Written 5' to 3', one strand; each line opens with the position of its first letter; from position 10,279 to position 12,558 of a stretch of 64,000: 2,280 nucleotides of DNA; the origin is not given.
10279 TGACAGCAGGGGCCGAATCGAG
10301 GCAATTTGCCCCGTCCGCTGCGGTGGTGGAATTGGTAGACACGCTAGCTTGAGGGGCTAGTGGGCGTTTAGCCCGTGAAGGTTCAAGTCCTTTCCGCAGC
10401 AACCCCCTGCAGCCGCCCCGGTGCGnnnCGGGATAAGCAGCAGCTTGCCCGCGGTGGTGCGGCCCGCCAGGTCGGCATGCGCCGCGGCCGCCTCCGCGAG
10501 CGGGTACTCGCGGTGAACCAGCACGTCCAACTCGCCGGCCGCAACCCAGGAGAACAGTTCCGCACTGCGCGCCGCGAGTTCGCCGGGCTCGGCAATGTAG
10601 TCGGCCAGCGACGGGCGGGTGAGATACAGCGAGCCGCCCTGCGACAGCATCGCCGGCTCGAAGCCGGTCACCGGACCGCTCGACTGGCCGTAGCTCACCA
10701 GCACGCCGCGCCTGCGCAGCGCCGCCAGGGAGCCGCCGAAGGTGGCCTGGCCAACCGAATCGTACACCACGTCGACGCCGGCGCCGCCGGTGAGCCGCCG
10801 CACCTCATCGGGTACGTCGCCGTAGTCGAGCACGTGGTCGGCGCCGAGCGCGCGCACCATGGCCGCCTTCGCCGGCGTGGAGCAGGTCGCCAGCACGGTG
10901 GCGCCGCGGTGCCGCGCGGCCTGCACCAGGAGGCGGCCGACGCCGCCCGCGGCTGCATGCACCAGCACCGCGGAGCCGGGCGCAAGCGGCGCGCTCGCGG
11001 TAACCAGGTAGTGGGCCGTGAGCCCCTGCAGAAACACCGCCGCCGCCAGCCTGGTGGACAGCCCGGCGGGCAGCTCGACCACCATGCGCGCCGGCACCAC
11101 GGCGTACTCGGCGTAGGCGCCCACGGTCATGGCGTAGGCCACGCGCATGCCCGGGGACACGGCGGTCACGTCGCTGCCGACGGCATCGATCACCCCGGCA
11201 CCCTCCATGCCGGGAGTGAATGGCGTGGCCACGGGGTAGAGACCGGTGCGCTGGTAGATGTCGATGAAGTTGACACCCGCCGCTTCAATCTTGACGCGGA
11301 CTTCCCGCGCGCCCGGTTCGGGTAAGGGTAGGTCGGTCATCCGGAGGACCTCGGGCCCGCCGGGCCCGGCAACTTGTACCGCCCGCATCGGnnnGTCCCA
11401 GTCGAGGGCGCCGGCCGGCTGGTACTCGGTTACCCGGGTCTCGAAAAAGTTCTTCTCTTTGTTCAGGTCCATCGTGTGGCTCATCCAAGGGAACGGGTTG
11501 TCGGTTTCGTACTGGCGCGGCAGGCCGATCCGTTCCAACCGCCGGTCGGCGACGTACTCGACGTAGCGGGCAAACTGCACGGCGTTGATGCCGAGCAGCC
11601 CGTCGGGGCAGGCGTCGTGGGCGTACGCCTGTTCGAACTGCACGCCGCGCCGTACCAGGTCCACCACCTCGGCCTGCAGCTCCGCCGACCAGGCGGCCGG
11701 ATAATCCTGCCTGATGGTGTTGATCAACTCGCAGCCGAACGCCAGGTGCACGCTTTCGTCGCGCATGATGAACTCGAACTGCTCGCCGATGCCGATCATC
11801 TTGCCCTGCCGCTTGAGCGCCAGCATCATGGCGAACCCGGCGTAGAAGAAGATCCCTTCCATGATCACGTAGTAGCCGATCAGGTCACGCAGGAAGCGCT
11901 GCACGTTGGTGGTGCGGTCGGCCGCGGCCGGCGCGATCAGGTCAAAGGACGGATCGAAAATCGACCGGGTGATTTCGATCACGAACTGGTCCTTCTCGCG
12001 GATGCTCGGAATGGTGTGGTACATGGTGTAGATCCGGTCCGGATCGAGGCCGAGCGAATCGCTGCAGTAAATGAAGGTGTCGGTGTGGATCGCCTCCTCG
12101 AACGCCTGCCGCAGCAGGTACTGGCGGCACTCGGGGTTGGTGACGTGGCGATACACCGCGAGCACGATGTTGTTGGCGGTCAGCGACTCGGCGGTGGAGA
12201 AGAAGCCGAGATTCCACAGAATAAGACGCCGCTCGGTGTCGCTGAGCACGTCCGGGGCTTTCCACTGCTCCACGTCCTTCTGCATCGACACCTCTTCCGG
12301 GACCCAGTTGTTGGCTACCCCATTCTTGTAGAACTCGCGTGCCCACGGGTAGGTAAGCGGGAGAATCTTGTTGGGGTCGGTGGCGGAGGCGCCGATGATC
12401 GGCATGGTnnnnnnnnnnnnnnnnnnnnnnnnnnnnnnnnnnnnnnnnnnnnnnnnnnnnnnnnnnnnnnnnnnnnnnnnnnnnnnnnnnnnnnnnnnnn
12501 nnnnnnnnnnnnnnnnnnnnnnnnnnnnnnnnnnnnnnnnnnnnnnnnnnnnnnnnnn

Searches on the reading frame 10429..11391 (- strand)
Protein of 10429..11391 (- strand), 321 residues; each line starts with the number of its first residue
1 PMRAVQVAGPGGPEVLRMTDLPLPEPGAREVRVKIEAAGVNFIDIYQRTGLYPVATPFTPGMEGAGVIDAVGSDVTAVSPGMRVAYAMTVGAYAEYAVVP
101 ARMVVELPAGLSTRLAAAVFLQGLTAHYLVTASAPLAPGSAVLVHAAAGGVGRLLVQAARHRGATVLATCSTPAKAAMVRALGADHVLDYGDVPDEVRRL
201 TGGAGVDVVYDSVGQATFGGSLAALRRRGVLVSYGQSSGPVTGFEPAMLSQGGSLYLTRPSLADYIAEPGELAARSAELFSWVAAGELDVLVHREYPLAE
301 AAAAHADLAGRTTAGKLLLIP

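Call 93: search_protein_families(library=pfam, proteins=[window:10429-11391:-], max_evalue=0.0001)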
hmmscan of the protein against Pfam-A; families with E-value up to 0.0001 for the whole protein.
window:10429-11391:- (321 aa): 3 families
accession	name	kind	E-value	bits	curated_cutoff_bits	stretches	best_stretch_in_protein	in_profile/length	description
PF00107.32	ADH_zinc_N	-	1.1e-24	87.2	31.8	1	150-248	1-101/129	Zinc-binding dehydrogenase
PF13602.12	ADH_zinc_N_2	-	4.8e-24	86.2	27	1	182-319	1-134/134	Zinc-binding dehydrogenase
PF08240.17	ADH_N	-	2e-18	67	23.5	1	28-108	2-103/104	Alcohol dehydrogenase GroES-like domain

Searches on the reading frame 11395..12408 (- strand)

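Call 93: search_protein_families(library=pfam, proteins=[window:11395-12408:-], max_evalue=0.0001)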
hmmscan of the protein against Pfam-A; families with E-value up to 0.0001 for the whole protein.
window:11395-12408:- (338 aa): 1 family
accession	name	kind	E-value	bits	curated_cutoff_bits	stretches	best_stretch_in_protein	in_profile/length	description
PF00268.27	Ribonuc_red_sm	-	5.8e-85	285.5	33.6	1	14-305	3-281/281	Ribonucleotide reductase, small chain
